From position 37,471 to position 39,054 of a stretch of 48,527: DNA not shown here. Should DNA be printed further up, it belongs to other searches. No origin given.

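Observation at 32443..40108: Seven-gene operon with four different oxidoreductase superfamilies, a TIM-barrel isomerase, a class II aldolase and an MFS transporter, but no kinase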

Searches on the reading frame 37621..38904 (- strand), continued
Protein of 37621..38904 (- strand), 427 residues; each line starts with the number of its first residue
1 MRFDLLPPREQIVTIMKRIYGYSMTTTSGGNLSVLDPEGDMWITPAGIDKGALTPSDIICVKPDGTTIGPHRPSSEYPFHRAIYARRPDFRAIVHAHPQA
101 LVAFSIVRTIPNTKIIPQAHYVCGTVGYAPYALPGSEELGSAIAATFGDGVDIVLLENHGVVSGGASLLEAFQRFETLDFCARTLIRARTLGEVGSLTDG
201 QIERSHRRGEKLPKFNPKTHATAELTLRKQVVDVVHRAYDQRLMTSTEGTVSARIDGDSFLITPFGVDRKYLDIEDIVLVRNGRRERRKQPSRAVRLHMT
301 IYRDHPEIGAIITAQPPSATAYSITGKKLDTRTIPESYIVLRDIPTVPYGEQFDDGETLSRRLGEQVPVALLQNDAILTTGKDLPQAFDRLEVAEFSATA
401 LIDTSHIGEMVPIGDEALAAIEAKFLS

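Call 17: find_related_loci(query=window:37621-38904:-, collection=genome_contigs, flank=10000)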
Query window:37621-38904:- (427 aa) in genome_contigs; peptide patterns used: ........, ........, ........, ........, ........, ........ (x = any residue, [..] = any of these).
312 stretches matched a pattern; 182 encode a relative of the query (tblastn E <= 1e-3); the best 80 are kept; 80 distinct loci.
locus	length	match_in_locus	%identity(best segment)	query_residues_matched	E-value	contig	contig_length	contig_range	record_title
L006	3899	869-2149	95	1-427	0e+0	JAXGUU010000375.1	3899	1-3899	MAG: Anaerolineae bacterium isolate AnMBR.bin427 bin427_375, whole genome shotgun sequence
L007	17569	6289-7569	83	1-427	0e+0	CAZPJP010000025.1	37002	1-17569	MAG TPA_asm: uncultured Anaerolineales bacterium isolate SRP319275_co2_257 genome assembly, contig: NODE_622_length_3700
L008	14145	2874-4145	84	2-425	0e+0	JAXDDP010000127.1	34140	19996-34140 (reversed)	MAG: Anaerolineae bacterium isolate POMEDNA-B74 Raw2_k127_741228, whole genome shotgun sequence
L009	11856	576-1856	84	1-427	0e+0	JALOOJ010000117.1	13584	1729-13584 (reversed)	MAG: Anaerolineae bacterium isolate Prado100 scaffold_7055, whole genome shotgun sequence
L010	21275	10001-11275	84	1-425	0e+0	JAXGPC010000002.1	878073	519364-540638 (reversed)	MAG: Anaerolineae bacterium isolate AnMBR.bin294 bin294_2, whole genome shotgun sequence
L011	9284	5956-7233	67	1-426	0e+0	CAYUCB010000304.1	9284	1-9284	MAG TPA_asm: uncultured Caldilineaceae bacterium isolate binchicken_co186_200 genome assembly, contig: NODE_10095_length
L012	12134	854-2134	67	1-427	0e+0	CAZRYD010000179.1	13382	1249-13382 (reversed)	MAG TPA_asm: uncultured Caldilineaceae bacterium isolate SRP323723_co1_132 genome assembly, contig: NODE_3873_length_133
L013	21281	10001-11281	68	1-427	0e+0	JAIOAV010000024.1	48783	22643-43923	MAG: Chloroflexota bacterium isolate S1bins97 c_000000000024, whole genome shotgun sequence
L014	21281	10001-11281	63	1-427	0e+0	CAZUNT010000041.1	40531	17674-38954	MAG TPA_asm: uncultured Caldilineaceae bacterium isolate binchicken_co7_199 genome assembly, contig: NODE_1652_length_40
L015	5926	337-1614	61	1-425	1e-174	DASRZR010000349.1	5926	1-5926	MAG TPA_asm: Spirochaetia bacterium isolate SMAG_U14748 k141_2198219, whole genome shotgun sequence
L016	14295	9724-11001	61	1-425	1e-172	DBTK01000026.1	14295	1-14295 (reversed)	MAG TPA_asm: Spirochaetaceae bacterium UBA1318 UBA1318_contig_28177, whole genome shotgun sequence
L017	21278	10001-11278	61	1-425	8e-172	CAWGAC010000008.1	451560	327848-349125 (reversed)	MAG: uncultured Spirochaetota bacterium isolate MFD04408.bin.2.124 genome assembly, contig: contig_33424, whole genome s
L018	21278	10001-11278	61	1-425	4e-172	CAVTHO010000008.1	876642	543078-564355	MAG: uncultured Spirochaetota bacterium isolate MFD05942.bin.2.325 genome assembly, contig: contig_44774, whole genome s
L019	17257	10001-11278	61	1-425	5e-172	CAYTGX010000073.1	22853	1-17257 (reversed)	MAG TPA_asm: uncultured Spirochaetaceae bacterium isolate binchicken_co54_275 genome assembly, contig: NODE_3923_length_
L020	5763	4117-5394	62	1-425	3e-174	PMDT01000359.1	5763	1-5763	MAG: Spirochaetaceae bacterium isolate fen_1365 73.20120700_E2X.184_contig_448666, whole genome shotgun sequence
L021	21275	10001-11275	61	1-425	1e-170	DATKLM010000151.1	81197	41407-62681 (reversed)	MAG TPA_asm: Spirochaetia bacterium isolate SMAG_U14685 k141_834616, whole genome shotgun sequence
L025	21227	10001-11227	62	1-408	4e-168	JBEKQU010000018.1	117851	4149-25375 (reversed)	MAG: Spirochaetia bacterium isolate SPRUCE 495 SPRUCE_495_18, whole genome shotgun sequence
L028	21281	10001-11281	59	1-426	1e-165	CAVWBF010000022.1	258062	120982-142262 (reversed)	MAG: uncultured Spirochaetota bacterium isolate MFD03726.bin.4.276 genome assembly, contig: contig_54675, whole genome s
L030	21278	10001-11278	58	1-425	3e-162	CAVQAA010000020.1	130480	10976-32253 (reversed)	MAG: uncultured Spirochaetota bacterium isolate MFD03726.bin.2.143 genome assembly, contig: contig_56712, whole genome s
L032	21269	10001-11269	54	1-425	2e-155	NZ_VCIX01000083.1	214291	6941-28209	Paenibacillus paridis strain py1325 scaffold94, whole genome shotgun sequence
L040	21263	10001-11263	54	5-425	3e-151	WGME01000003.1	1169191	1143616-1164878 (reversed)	MAG: bacterium isolate RI_361 c_000000132373, whole genome shotgun sequence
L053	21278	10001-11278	52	1-425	2e-148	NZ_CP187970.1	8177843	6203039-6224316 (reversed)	Paenibacillus sp. S-38 chromosome, complete genome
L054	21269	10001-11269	51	1-425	4e-148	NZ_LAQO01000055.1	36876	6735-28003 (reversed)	Paenibacillus algorifonticola strain XJ259 Scaffold45_1, whole genome shotgun sequence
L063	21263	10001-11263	53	5-425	3e-145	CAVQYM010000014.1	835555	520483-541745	MAG: uncultured Acidobacteriota bacterium isolate MFD03726.bin.2.19 genome assembly, contig: contig_12770, whole genome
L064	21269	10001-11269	51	4-425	9e-145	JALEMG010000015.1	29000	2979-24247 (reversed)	MAG: Lentisphaeria bacterium isolate SUG133 k141_6509953, whole genome shotgun sequence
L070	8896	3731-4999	51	5-426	2e-142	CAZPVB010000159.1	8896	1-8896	MAG TPA_asm: uncultured Bacteroidales bacterium isolate SRP252850_co1_357 genome assembly, contig: NODE_15090_length_889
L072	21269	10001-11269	50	1-425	8e-142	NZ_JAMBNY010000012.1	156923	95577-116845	Paenibacillus camelliae strain TA 29 NODE_12_, whole genome shotgun sequence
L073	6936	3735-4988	51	8-425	1e-141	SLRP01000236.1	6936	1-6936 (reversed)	MAG: Kiritimatiellae bacterium isolate CSSed165cm_580 CSSed16-5cm-50009, whole genome shotgun sequence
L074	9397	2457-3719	51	5-425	5e-141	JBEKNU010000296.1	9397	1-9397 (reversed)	MAG: Terriglobia bacterium isolate SPRUCE 424 SPRUCE_424_296, whole genome shotgun sequence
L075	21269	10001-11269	50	4-425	3e-141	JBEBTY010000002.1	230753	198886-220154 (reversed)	MAG: Victivallis vadensis isolate T2.bin.197 NODE_93_length_230753_cov_71.059485, whole genome shotgun sequence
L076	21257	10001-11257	51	4-425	4e-141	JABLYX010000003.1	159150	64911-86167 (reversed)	MAG: Lentisphaeria bacterium isolate SQ_MAG_22 NODE_36_length_159150_cov_15.262912, whole genome shotgun sequence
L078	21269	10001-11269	50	4-425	8e-139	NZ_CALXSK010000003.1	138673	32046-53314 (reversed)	MAG: uncultured Victivallis sp. isolate BRZ_NM__bin32 BRZ_NM__NODE_144_length_138673_cov_7.063299, whole genome shotgun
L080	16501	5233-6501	49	5-426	1e-138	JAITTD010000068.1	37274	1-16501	MAG: Bacteroidales bacterium isolate Rs511_bin43 k119_2452513, whole genome shotgun sequence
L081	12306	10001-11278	49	1-425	2e-138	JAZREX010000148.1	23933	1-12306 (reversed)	MAG: Faecousia sp. isolate T1900045497_YK20190191.MAGScoT_cleanbin_000044 SGB_7457_k141_1682494, whole genome shotgun se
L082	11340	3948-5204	52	8-427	8e-138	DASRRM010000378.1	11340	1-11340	MAG TPA_asm: Tepidisphaeraceae bacterium isolate SMAG_U4852 k141_3522059, whole genome shotgun sequence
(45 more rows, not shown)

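Call 25: search_protein_families(library=pfam, alignment_id=A1, max_evalue=0.00001)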
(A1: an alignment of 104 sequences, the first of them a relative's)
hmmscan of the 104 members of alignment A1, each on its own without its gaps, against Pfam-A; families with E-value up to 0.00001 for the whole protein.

A. member 1, L005:8287-9564:+ (426 aa): 1 family
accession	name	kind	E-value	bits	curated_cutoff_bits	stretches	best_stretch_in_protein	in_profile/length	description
PF06134.17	RhaA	-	1.1e-159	532.6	22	2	136-425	128-417/417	L-rhamnose isomerase (RhaA)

B. families by the number of members that match (of 104 scanned): 125 families (the first 25 are shown)
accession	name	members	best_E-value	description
PF00370.27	FGGY_N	6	1.1e-65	FGGY family of carbohydrate kinases, N-terminal domain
PF02782.22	FGGY_C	6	2.7e-34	FGGY family of carbohydrate kinases, C-terminal domain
PF03632.21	Glyco_hydro_65m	4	1.5e-119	Glycosyl hydrolase family 65 central catalytic domain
PF13561.12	adh_short_C2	4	1e-57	Enoyl-(Acyl carrier protein) reductase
PF00106.31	adh_short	4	5.3e-56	short chain dehydrogenase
PF08659.16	KR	4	3.4e-13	KR domain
PF03636.21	Glyco_hydro_65N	3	1.7e-60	Glycosyl hydrolase family 65, N-terminal domain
PF00702.32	Hydrolase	3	8.6e-30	haloacid dehalogenase-like hydrolase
PF13419.12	HAD_2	3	3.1e-24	Haloacid dehalogenase-like hydrolase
PF03633.20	Glyco_hydro_65C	3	1.6e-23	Glycosyl hydrolase family 65, C-terminal domain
PF13517.12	FG-GAP_3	3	3.3e-20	FG-GAP-like repeat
PF08240.17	ADH_N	3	2.5e-10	Alcohol dehydrogenase GroES-like domain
PF06134.17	RhaA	2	2.5e-185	L-rhamnose isomerase (RhaA)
PF02445.21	NadA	2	3.9e-104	Quinolinate synthetase A protein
PF00158.32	Sigma54_activat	2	8.7e-57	Sigma-54 interaction domain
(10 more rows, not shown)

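Call 26: search_protein_families(library=ncbifam, proteins=[L030:8464-10008:+, L030:7676-8467:+, L063:11412-12929:+, L063:12936-13706:+], max_evalue=1e-10)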
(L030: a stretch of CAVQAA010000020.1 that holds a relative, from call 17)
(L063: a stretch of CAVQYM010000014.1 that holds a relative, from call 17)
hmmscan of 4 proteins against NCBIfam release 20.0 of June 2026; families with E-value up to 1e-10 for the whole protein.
L030:8464-10008:+ (515 aa): 12 families
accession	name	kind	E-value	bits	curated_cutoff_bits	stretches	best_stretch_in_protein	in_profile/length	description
TIGR01312.1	XylB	equivalog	3.9e-124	414.8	380.25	1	10-493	4-480/481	xylulokinase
TIGR01314.1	gntK_FGGY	equivalog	2.7e-90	303.3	648.55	1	5-490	1-487/505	gluconokinase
NF011601.0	PRK15027.1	equivalog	4.7e-86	289.1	912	1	8-499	4-482/484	xylulokinase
NF008187.0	PRK10939.1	equivalog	1.5e-67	228.4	528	1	2-499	2-506/521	autoinducer-2 kinase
TIGR01311.1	glycerol_kin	equivalog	5.5e-56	189.9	590.35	1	5-480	2-478/496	glycerol kinase GlpK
NF000756.0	PRK00047.1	subfamily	4e-48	163.9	498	1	2-481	3-480/502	glycerol kinase GlpK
TIGR02628.1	fuculo_kin_coli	equivalog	6.1e-45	154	470.9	1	9-469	6-458/465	L-fuculokinase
NF003154.0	PRK04123.1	equivalog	1.7e-38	132.7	428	1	3-492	3-533/554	ribulokinase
TIGR01315.1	5C_CHO_kinase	subfamily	2.7e-32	112.2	408.7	1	9-488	5-529/541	FGGY family pentulose kinase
TIGR01234.1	L-ribulokinase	equivalog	1.5e-26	93.3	583.25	1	66-485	87-519/536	ribulokinase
TIGR02627.1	rhamnulo_kin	equivalog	4.3e-21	75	527.95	1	85-272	81-263/454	rhamnulokinase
NF007925.0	PRK10640.1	equivalog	3.9e-19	68.4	639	1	7-266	7-261/489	rhamnulokinase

L030:7676-8467:+ (264 aa): 218 families (the best 25 are shown)
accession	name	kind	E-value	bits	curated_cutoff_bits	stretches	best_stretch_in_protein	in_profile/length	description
NF005559.1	PRK07231.1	subfamily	3.9e-60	203.4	215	1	5-260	2-248/249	glucose 1-dehydrogenase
NF004791.0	PRK06138.1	equivalog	1.5e-57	194.8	312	1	4-260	2-250/252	SDR family oxidoreductase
NF005095.0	PRK06523.1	subfamily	1.3e-54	185.4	231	1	2-262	5-260/261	oxidoreductase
NF004779.0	PRK06125.1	subfamily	7.8e-53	179.6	261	1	1-259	1-253/259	short-chain dehydrogenase/reductase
NF009093.0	PRK12429.1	subfamily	1.5e-52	178.5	258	1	4-260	2-257/259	3-hydroxybutyrate dehydrogenase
TIGR01963.1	PHB_DH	subfamily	8.8e-52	175.9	307.05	1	8-260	2-253/255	3-hydroxybutyrate dehydrogenase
NF009931.0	PRK13394.1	subfamily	2.4e-50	171.5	340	1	2-260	2-260/262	3-hydroxybutyrate dehydrogenase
NF006693.0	PRK09242.1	equivalog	1.2e-49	168.8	328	1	4-261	7-255/258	SDR family oxidoreductase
NF004818.0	PRK06172.1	equivalog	2.3e-48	164.8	336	1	1-260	1-251/253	SDR family oxidoreductase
NF009384.0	PRK12743.1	equivalog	6.1e-48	163.3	264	1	7-260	6-248/258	SDR family oxidoreductase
NF005067.0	PRK06484.1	equivalog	9.1e-48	163.1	713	1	7-260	273-512/524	short chain dehydrogenase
NF009466.0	PRK12826.1-2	subfamily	2.1e-47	161.7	222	1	8-258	4-243/248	3-oxoacyl-ACP reductase FabG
NF005468.0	PRK07062.1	equivalog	2.6e-47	161.6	266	1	1-261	2-263/265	SDR family oxidoreductase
NF052558.1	MBtsdlDhBudC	equivalog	1.3e-46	159.2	270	1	6-259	2-241/250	meso-2,3-butanediol dehydrogenase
NF004198.0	PRK05653.1-3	equivalog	1.5e-46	158.8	296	1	4-258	4-245/248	3-oxoacyl-ACP reductase FabG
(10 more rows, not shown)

L063:11412-12929:+ (506 aa): 12 families
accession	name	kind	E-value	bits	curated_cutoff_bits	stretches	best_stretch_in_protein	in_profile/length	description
TIGR01312.1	XylB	equivalog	4.3e-106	355.3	380.25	1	4-492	1-481/481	xylulokinase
TIGR01314.1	gntK_FGGY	equivalog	1.4e-75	254.7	648.55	1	3-501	2-500/505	gluconokinase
NF011601.0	PRK15027.1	equivalog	4.5e-69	233.1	912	1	3-495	2-480/484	xylulokinase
NF008187.0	PRK10939.1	equivalog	1.9e-65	221.5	528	1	3-495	6-504/521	autoinducer-2 kinase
TIGR01311.1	glycerol_kin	equivalog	1.8e-53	181.6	590.35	1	2-483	2-483/496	glycerol kinase GlpK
NF003154.0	PRK04123.1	equivalog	8.6e-50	170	428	1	3-495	6-538/554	ribulokinase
NF000756.0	PRK00047.1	subfamily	1.2e-49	169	498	1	3-481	7-482/502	glycerol kinase GlpK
TIGR01234.1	L-ribulokinase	equivalog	1.8e-41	142.5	583.25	1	39-493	51-529/536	ribulokinase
TIGR02628.1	fuculo_kin_coli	equivalog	7.4e-39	134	470.9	1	5-466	5-458/465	L-fuculokinase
TIGR01315.1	5C_CHO_kinase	subfamily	8e-37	127.1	408.7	1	3-492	2-535/541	FGGY family pentulose kinase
NF007925.0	PRK10640.1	equivalog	5.2e-17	61.4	639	1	56-265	59-263/489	rhamnulokinase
TIGR02627.1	rhamnulo_kin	equivalog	1.1e-16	60.4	527.95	1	83-265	80-257/454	rhamnulokinase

L063:12936-13706:+ (257 aa): 207 families (the best 25 are shown)
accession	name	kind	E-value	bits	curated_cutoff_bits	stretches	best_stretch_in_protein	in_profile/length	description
NF009466.0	PRK12826.1-2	subfamily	4.1e-72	242.6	222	1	15-255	4-245/248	3-oxoacyl-ACP reductase FabG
TIGR01830.1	3oxo_ACP_reduc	equivalog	2.3e-69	233.7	297.75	1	17-253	1-237/239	3-oxoacyl-[acyl-carrier-protein] reductase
NF004198.0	PRK05653.1-3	equivalog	2.4e-65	220.5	296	1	10-256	3-248/248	3-oxoacyl-ACP reductase FabG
NF004197.0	PRK05653.1-1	equivalog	6.9e-64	215.9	332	1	8-256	1-248/249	3-oxoacyl-ACP reductase FabG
NF009464.0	PRK12824.1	subfamily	2.7e-63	213.9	269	1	15-256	3-244/245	3-oxoacyl-ACP reductase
NF005559.1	PRK07231.1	subfamily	4.5e-63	213.1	215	1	12-255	2-248/249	glucose 1-dehydrogenase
TIGR01829.1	AcAcCoA_reduct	subfamily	1.2e-61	208.5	302.1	1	15-256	1-242/242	acetoacetyl-CoA reductase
NF004200.0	PRK05653.1-5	equivalog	2.3e-60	204.2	273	1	16-253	4-240/242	3-oxoacyl-ACP reductase FabG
NF004791.0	PRK06138.1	equivalog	1.3e-57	195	312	1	11-255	2-250/252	SDR family oxidoreductase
NF004778.0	PRK06124.1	equivalog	9e-57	192.4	303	1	11-255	8-253/256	SDR family oxidoreductase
NF053542.1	FlxB_rubin_SDR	equivalog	9.4e-57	192.5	340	1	16-253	2-238/239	flexirubin biosynthesis SDR family reductase FlxB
NF004199.0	PRK05653.1-4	equivalog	8.5e-56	189.3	301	1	11-256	2-247/247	3-oxoacyl-ACP reductase FabG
TIGR03206.1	benzo_BadH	equivalog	1.1e-55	188.8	431.2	1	13-256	2-250/250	2-hydroxycyclohexanecarboxyl-CoA dehydrogenase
NF009468.0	PRK12826.1-4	equivalog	1.7e-55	188.5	318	1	8-256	1-249/256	SDR family oxidoreductase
NF047420.2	EF_P_mod_YmfI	equivalog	5.7e-55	186.6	238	1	17-253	2-234/236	elongation factor P 5-aminopentanone reductase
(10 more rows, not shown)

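Call 30: search_protein_families(library=pfam, proteins=[L074:476-1972:+, L074:3787-5019:+, L074:5178-6602:+, L070:2274-3620:+, L073:1263-2831:+, L073:5001-6362:+, L081:8671-9927:+, L081:7504-8664:+, L082:2533-3837:+, L072:8600-9907:+], max_evalue=0.00001)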
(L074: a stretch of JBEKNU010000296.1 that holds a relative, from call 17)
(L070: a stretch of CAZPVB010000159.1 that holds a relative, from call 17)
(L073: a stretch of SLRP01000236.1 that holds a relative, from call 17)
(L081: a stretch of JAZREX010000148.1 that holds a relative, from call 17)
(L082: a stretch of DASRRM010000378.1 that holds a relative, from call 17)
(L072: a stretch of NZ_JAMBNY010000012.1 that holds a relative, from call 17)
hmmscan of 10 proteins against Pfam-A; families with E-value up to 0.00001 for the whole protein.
L074:476-1972:+ (499 aa): 1 family
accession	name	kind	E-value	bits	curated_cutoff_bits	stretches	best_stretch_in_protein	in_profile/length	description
PF01229.23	Glyco_hydro_39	-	7.7e-07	28.7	26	1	191-297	141-241/472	Glycosyl hydrolases family 39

L074:3787-5019:+ (411 aa): 1 family
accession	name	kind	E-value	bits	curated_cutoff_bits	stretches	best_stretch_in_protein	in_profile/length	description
PF01261.30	AP_endonuc_2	-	3.8e-10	40.3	31.1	1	99-271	35-199/249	Xylose isomerase-like TIM barrel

L074:5178-6602:+ (475 aa): 2 families
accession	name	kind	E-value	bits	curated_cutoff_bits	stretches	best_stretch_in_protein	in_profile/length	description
PF00370.27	FGGY_N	-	1.2e-34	120.4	28.8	1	11-252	3-245/245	FGGY family of carbohydrate kinases, N-terminal domain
PF02782.22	FGGY_C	-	2.5e-25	89.9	27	1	262-452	2-197/198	FGGY family of carbohydrate kinases, C-terminal domain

L070:2274-3620:+ (449 aa): 1 family
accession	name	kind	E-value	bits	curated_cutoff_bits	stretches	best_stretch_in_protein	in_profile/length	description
PF06134.17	RhaA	-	2.5e-185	617.1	22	1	34-449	3-417/417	L-rhamnose isomerase (RhaA)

L073:1263-2831:+ (523 aa): 1 family
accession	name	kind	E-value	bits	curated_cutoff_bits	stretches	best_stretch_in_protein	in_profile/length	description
PF08240.17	ADH_N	-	2.5e-10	41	23.5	1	32-150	1-99/104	Alcohol dehydrogenase GroES-like domain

L073:5001-6362:+ (454 aa): 2 families
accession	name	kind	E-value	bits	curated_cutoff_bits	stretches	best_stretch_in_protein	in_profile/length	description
PF04055.27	Radical_SAM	-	7.4e-19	69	29.5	1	39-208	3-165/166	Radical SAM superfamily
PF13186.11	SPASM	-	8.5e-09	36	21.5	1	311-369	6-66/67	Iron-sulfur cluster-binding domain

L081:8671-9927:+ (419 aa): 2 families
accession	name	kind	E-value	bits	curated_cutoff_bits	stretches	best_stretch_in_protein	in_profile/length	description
PF00107.32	ADH_zinc_N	-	1.4e-11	44.9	31.8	1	187-330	1-128/129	Zinc-binding dehydrogenase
PF08240.17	ADH_N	-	2.4e-08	34.6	23.5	1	26-123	2-95/104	Alcohol dehydrogenase GroES-like domain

L081:7504-8664:+ (387 aa): 1 family
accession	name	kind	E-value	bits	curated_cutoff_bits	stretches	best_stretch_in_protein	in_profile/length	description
PF02811.25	PHP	-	1.3e-06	29.3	26.4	1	42-107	3-67/164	PHP domain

L082:2533-3837:+ (435 aa): 1 family
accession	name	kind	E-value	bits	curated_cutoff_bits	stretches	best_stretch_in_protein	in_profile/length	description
PF00275.25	EPSP_synthase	-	1.8e-109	366.7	22.8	1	16-427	10-417/417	EPSP synthase (3-phosphoshikimate 1-carboxyvinyltransferase)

L072:8600-9907:+ (436 aa): 1 family
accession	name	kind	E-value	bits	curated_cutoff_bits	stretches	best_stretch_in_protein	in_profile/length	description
PF00202.27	Aminotran_3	-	9.9e-69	232.4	30.5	1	38-406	10-374/403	Aminotransferase class-III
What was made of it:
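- L070: RhaA-aldolase (call 30).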
